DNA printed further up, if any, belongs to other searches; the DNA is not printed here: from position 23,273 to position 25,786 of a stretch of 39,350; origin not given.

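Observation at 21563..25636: Candidate nucleotide-second-messenger-gated phospholipase operon: small ORF - HIT - PilZ - alpha/beta hydrolase - cNMP/ParA*/patatin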

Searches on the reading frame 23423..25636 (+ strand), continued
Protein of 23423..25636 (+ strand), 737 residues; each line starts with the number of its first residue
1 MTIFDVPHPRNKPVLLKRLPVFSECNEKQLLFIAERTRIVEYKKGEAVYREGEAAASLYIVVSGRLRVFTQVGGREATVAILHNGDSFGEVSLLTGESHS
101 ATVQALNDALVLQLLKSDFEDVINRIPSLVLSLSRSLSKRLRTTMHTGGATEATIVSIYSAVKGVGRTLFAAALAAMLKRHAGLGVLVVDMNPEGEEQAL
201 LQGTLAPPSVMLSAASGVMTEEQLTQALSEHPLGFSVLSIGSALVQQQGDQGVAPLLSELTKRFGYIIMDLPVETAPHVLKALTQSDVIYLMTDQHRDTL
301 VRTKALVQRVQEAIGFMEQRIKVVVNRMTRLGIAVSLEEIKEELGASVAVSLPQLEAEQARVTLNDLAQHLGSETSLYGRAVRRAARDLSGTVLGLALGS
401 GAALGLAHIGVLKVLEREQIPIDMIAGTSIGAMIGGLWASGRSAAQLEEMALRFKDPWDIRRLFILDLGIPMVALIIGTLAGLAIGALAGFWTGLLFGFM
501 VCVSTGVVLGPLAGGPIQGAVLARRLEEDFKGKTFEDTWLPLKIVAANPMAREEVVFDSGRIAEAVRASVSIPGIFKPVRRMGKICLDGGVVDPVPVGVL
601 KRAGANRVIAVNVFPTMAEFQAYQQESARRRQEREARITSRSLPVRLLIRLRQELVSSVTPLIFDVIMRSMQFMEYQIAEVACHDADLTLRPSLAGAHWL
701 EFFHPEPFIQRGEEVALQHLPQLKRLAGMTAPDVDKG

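Call 14: find_related_loci(query=A1, collection=genome_contigs, flank=10000)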
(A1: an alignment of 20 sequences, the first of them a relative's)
Query A1 (737 aa) in genome_contigs; peptide patterns used: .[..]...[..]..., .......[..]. (x = any residue, [..] = any of these).
598 stretches matched a pattern (row limit reached: there are more); 545 encode a relative of the query (tblastn E <= 1e-3); the best 80 are kept; 79 distinct loci.
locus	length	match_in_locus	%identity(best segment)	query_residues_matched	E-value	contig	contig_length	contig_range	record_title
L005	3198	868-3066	63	1-733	0e+0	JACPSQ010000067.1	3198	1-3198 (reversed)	MAG: Candidatus Omnitrophota bacterium isolate NC_groundwater_710_Ag_S-0.2um_63_12 S36_SO-2_scaffold_378500, whole genom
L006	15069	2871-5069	61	1-733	0e+0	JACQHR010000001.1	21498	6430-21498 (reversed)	MAG: Candidatus Omnitrophota bacterium isolate NC_groundwater_1104_Ag_S2p5_61_386 S_2p5_S6_coassembly_k141_5147, whole g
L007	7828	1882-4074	63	1-733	0e+0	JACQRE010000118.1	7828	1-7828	MAG: Candidatus Omnitrophota bacterium isolate NC_groundwater_1351_Ag_S-0.2um_67_50 S_p2_S4_coassembly_k141_2676187, who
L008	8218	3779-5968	63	1-730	0e+0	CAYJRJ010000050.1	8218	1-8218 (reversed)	MAG TPA_asm: uncultured Planctomycetales bacterium isolate ERP125453_co1_43 genome assembly, contig: NODE_10716_length_8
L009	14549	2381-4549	63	1-736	0e+0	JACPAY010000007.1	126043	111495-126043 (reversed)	MAG: Candidatus Omnitrophota bacterium isolate NC_groundwater_243_Ag_S-0.2um_69_17 S5_GD2017_2_S2_scaffold_509, whole ge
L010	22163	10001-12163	62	1-733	0e+0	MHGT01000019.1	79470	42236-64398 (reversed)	MAG: Omnitrophica WOR_2 bacterium RIFCSPHIGHO2_02_FULL_67_20 rifcsphigho2_02_scaffold_2003, whole genome shotgun sequenc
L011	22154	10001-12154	59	9-726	0e+0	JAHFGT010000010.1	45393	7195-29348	MAG: Candidatus Omnitrophota bacterium isolate nzgw321 NODE_896_length_45394_cov_4.335675, whole genome shotgun sequence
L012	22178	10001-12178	61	1-727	0e+0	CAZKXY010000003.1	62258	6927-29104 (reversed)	MAG TPA_asm: uncultured Planctomycetales bacterium isolate binchicken_co21_270 genome assembly, contig: NODE_108_length_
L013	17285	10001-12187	58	1-729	0e+0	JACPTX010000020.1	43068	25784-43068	MAG: Candidatus Omnitrophota bacterium isolate NC_groundwater_743_Ag_S-0.65um_67_24 S37_SO-6_scaffold_236428, whole geno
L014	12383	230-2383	59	1-733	0e+0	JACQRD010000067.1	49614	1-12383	MAG: Candidatus Omnitrophota bacterium isolate NC_groundwater_1350_Ag_S-0.2um_65_73 S_p2_S4_coassembly_k141_2920502, who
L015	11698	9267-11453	58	1-729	0e+0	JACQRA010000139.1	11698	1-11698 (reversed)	MAG: Candidatus Omnitrophota bacterium isolate NC_groundwater_1347_Ag_S-0.2um_61_33 S_p2_S4_coassembly_k141_3750128, who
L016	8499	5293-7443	58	10-728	0e+0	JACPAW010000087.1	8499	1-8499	MAG: Candidatus Omnitrophota bacterium isolate NC_groundwater_241_Ag_S-0.2um_53_8 S5_GD2017_2_S2_scaffold_10586, whole g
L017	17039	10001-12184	55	1-729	0e+0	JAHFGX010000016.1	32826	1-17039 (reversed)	MAG: Candidatus Omnitrophota bacterium isolate nzgw325 NODE_1362_length_32827_cov_7.575368, whole genome shotgun sequenc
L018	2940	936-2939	61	1-668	0e+0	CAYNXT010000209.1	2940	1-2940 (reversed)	MAG TPA_asm: uncultured Planctomycetales bacterium isolate ERP125453_co1_54 genome assembly, contig: NODE_49925_length_2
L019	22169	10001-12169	62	1-736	0e+0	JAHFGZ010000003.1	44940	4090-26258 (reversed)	MAG: Candidatus Omnitrophota bacterium isolate nzgw327 NODE_909_length_44941_cov_7.171196, whole genome shotgun sequence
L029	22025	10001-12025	39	11-726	3e-135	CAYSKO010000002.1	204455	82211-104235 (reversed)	MAG TPA_asm: uncultured Planctomycetia bacterium isolate SRP128246_co1_468 genome assembly, contig: NODE_19_length_20445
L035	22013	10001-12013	34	11-726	3e-123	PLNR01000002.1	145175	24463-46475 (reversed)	MAG: Candidatus Omnitrophota bacterium isolate fen_1319 73.20120800_E1X.29_contig_387, whole genome shotgun sequence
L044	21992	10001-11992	31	11-726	2e-109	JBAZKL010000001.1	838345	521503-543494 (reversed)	MAG: Candidatus Omnitrophota bacterium isolate SO_2017_LW4_142 scaffold_10_c1_LW137-91_2017, whole genome shotgun sequen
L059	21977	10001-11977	29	15-726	4e-70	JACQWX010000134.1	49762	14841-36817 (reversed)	MAG: Elusimicrobia bacterium isolate NC_groundwater_1500_Pr4_B-0.1um_67_5 SR1-18-B1_scaffold_764873, whole genome shotgu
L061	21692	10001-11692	26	12-727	1e-64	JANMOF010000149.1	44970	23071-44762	MAG: Leptospiraceae bacterium isolate OTE_58_metabat_203 OTE_58_k141_5459855, whole genome shotgun sequence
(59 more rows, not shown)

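Call 31: search_protein_families(library=padloc, proteins=[window:23423-25636:+], max_evalue=0.01)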
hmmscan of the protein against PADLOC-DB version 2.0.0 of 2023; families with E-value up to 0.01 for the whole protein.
window:23423-25636:+ (737 aa): 8 families
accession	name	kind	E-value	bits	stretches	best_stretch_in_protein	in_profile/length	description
PDLC02371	PycTIR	-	7.1e-15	53.1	1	33-165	33-163/288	-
PDLC00731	Effector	-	1.4e-14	51.8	1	33-144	36-144/306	TIR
PDLC00732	Effector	-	3.8e-14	50.3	1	26-143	25-139/301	TIR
PDLC00734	PycC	-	3.2e-07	27.8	1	30-141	25-139/374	Pycsar cyclase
PDLC00730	Effector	-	8.6e-06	23.2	1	35-175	54-191/299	TIR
PDLC00758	Effector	-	0.00045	17.6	0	398-450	11-69/331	Phospholipase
PDLC00755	Effector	-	0.00073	16.8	1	396-450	14-73/311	Phospholipase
PDLC00757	Effector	-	0.0027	15.1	0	396-450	13-72/331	Phospholipase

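Call 32: search_protein_families(library=ncbifam, proteins=[window:23423-25636:+], max_evalue=0.001)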
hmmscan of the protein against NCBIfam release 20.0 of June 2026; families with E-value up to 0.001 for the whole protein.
window:23423-25636:+ (737 aa): 16 families
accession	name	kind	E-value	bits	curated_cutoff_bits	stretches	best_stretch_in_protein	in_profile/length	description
NF007623.0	PRK10279.1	equivalog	3.4e-33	115.1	272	2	518-720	85-290/301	patatin-like phospholipase RssA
NF041163.2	encap_f2b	equivalog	1.1e-15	57.7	400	1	13-152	70-211/450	family 2B encapsulin nanocompartment shell protein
TIGR03896.1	cyc_nuc_ocin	subfamily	5.7e-13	48.9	161.05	1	15-154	139-283/317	bacteriocin-type transport-associated protein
TIGR03815.1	CpaE_hom_Actino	equivalog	3.5e-12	46.1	154.45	1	137-361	96-314/340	septum site-determining protein Ssd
NF008732.0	PRK11753.1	equivalog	4.9e-12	45.8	266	1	31-146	17-134/214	cAMP-activated global transcriptional regulator CRP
NF058543.1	ActPatMycb56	equivalog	1.8e-10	40.2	460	1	19-142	1-123/317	acetyltransferase Pat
NF006901.0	PRK09392.1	equivalog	2.1e-08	33.8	211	1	16-145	9-138/236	transcriptional activator FtrB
NF007707.0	PRK10402.1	subfamily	1.2e-07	31.6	180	1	33-125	27-120/226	transcriptional regulator YeiL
NF008365.0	PRK11161.1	subfamily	2.3e-06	27.1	228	1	28-142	40-152/250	fumarate/nitrate reduction transcriptional regulator Fnr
TIGR01969.1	minD_arch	subfamily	2.5e-06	26.8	201.75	1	155-368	2-209/251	cell division ATPase MinD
NF050806.1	TransRegFixKCaul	equivalog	3.5e-06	26.4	300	1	36-127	22-111/215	transcriptional regulator FixK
NF043045.1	T4SS_VpdC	equivalog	4.6e-06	24.9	1000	0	401-455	314-367/880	Dot/Icm T4SS effector VpdC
TIGR03371.1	cellulose_yhjQ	equivalog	6.7e-06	25.8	157.85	1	155-328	3-178/246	cellulose biosynthesis protein BcsQ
NF052518.1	TransRegLdrP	equivalog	8e-06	26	300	1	42-114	4-76/195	transcriptional regulator LdrP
NF050815.1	TransActFtrBCaul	equivalog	2.5e-05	23.7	300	1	16-125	11-120/251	transcriptional activator FtrB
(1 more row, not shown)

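Call 33: search_solved_structures(query=A1, max_evalue=0.001, show_alignments=0)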
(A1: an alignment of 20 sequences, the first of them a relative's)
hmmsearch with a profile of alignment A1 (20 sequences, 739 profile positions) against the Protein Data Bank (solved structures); distinct sequences matched with E-value up to 0.001: 213 (the best 60 are shown).
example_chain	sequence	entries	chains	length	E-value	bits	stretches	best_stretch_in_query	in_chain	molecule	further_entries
5fqu_A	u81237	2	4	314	3.8e-39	137.6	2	515-614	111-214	PATATIN-LIKE PROTEIN, PLPD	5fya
9ya0_MA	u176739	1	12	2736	2.5e-33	118.3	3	13-120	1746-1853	PCR12, TGME49_219070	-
5dyk_A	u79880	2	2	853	2.3e-27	98.6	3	10-123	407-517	CGMP-dependent protein kinase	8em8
4rz7_A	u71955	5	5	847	8.5e-26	93.4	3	15-109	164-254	cGMP-dependent protein kinase, putative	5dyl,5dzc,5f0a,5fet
5ezr_A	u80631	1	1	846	8.5e-26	93.4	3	15-109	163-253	cGMP-dependent protein kinase, putative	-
9p74_A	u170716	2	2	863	9.2e-26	93.3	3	15-109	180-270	cGMP-dependent protein kinase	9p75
5kbf_A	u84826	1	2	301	1.6e-20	75.9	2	20-124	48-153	CAMP-dependent protein kinase regulatory subunit, putative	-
4ev0_A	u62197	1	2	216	3.2e-18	68.4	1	42-146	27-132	Transcription regulator, Crp family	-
3j4q_B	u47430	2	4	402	2.8e-17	65.3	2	17-123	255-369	cAMP-dependent protein kinase type II-alpha regulatory subunit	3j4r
5j3u_A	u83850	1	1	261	3.9e-17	64.8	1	9-124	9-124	Protein Kinase A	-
6rsx_A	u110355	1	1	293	4.1e-17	64.7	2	10-122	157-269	Regulatory Subunit of Protein Kinase A (cAMP-dependent) from Euglena gracilis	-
2qvs_B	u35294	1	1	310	7.9e-17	63.8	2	16-123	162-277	cAMP-dependent protein kinase type II-alpha regulatory subunit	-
9d2f_b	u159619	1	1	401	2.1e-16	62.3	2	17-123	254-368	cAMP-dependent protein kinase type II-alpha regulatory subunit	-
3shr_A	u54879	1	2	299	6.3e-16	60.8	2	8-123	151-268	cGMP-dependent protein kinase 1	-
3of1_A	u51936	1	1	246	9.3e-16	60.2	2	15-123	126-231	cAMP-dependent protein kinase regulatory subunit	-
3ea0_A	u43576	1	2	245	1.2e-10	43.3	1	155-387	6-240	ATPase, ParA family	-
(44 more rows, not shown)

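Call 45: predict_structure(alignment_id=A1)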
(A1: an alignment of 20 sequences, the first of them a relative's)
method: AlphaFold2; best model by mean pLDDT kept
length: 737 residues; sequences in the alignment: 20
mean_pLDDT: 60.9   pTM: 0.60
mean pLDDT of the five models: 60.9, 56.3, 55.3, 53.5, 45.6
residues with pLDDT >= 90: 15; 70-90: 313; 50-70: 142; < 50: 267
segments of 3 or more residues with pLDDT < 50: 1-10, 19-21, 36-151, 202-218, 248-250, 456-468, 511-519, 572-593, 615-620, 654-702, 731-737
pLDDT, mean of each block of 10 residues (from residue 1): 34 53 58 46 29 33 32 36 28 26 23 29 33 37 34 78 80 89 80 58 45 47 72 83 60 65 82 77 78 87 83 62 79 76 76 70 81 82 85 81 65 89 84 86 85 50 45 76 85 85 68 47 69 83 72 72 75 40 35 62 79 53 58 67 70 41 26 32 30 31 61 81 76 32
secondary structure, 60 per line:
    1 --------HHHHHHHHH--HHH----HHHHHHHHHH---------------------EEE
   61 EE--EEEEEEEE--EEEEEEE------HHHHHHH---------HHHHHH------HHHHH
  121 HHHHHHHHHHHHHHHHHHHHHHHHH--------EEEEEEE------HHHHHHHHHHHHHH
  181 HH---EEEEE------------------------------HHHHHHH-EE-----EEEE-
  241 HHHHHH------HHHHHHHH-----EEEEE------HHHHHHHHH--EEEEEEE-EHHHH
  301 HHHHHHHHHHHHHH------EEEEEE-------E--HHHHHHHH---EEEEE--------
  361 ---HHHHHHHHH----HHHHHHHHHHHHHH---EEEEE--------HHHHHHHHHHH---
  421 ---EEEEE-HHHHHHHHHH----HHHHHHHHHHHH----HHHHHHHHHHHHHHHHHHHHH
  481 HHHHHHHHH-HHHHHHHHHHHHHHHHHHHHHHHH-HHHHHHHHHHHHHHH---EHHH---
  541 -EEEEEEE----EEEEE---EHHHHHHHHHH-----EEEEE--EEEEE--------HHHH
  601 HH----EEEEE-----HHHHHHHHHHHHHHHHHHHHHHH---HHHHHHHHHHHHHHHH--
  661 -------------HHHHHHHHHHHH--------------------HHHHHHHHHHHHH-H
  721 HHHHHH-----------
elements in order (helices of 4 or more, strands of 3 or more residues): H9-17 H27-36 E58-62 E65-72 E75-81 H88-94 H104-109 H116-145 E154-160 H167-182 E186-190 H221-227 E236-239 H241-246 H253-260 E266-270 H277-285 E288-294 H297-314 E321-326 H337-344 E348-352 H364-372 H377-390 E394-398 H407-417 E424-428 H430-439 H444-455 H460-489 H491-514 H516-530 E542-548 E553-557 H562-571 E577-581 E584-588 H597-602 E607-611 H617-639 H643-658 H674-685 H706-718 H720-726

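Call 48: fold_search(model_id=the predicted structure, library=pdb)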
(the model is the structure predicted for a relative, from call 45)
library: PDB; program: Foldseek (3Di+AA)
matches with E <= 10: 1776; with E <= 0.001: 313
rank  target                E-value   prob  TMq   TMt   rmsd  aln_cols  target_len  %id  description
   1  5fya_A                2.6e-11  1.00  0.23  0.62  15.3       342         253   27  Cubic crystal of the native PlpD (released 2016-04-06)
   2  5fqu_A                7.8e-11  1.00  0.23  0.63  12.3       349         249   24  Orthorhombic crystal structure of of PlpD (selenomethionine derivative) (released 2016-04-06)
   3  5fqu_B                9.5e-11  1.00  0.24  0.67  11.1       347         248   26  Orthorhombic crystal structure of of PlpD (selenomethionine derivative) (released 2016-04-06)
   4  5fya_B                6.2e-10  1.00  0.24  0.65  11.9       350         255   26  Cubic crystal of the native PlpD (released 2016-04-06)
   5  1hyq                  6.8e-10  1.00  0.27  0.80   3.8       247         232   21  MIND BACTERIAL CELL DIVISION REGULATOR FROM A. FULGIDUS (released 2001-03-14)
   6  3ea0_A                1.1e-09  1.00  0.27  0.77   3.7       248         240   19  Crystal Structure of ParA Family ATPase from Chlorobium tepidum TLS (released 2008-09-23)
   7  4rz2_B                1.9e-09  1.00  0.27  0.70   3.9       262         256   17  Crystal structure of the MinD-like ATPase FlhG (released 2015-03-04)
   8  3ea0_B                3.2e-09  1.00  0.27  0.77   3.7       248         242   19  Crystal Structure of ParA Family ATPase from Chlorobium tepidum TLS (released 2008-09-23)
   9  4rz3_A                6.7e-09  1.00  0.26  0.69   4.5       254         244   19  Crystal structure of the MinD-like ATPase FlhG (released 2015-03-04)
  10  6riq_C                7.4e-09  1.00  0.26  0.70   4.5       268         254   20  MinCD filament from Pseudomonas aeruginosa (released 2019-06-19)
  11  4v02_B                1.1e-08  1.00  0.27  0.76   4.1       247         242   19  MinC:MinD cell division protein complex, Aquifex aeolicus (released 2015-01-14)
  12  4v02_A                1.7e-08  1.00  0.27  0.76   3.8       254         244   18  MinC:MinD cell division protein complex, Aquifex aeolicus (released 2015-01-14)
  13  4rz2_A                1.8e-08  1.00  0.26  0.67   4.4       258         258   20  Crystal structure of the MinD-like ATPase FlhG (released 2015-03-04)
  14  4v03_A                3.7e-08  1.00  0.27  0.75   4.2       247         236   20  MinD cell division protein, Aquifex aeolicus (released 2015-01-14)
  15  4pfs_B                4.3e-08  1.00  0.25  0.68   5.0       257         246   16  Crystal Structure of Cobyrinic Acid a,c-diamide synthase from Mycobacterium smegmatis (released 2014-05-21)
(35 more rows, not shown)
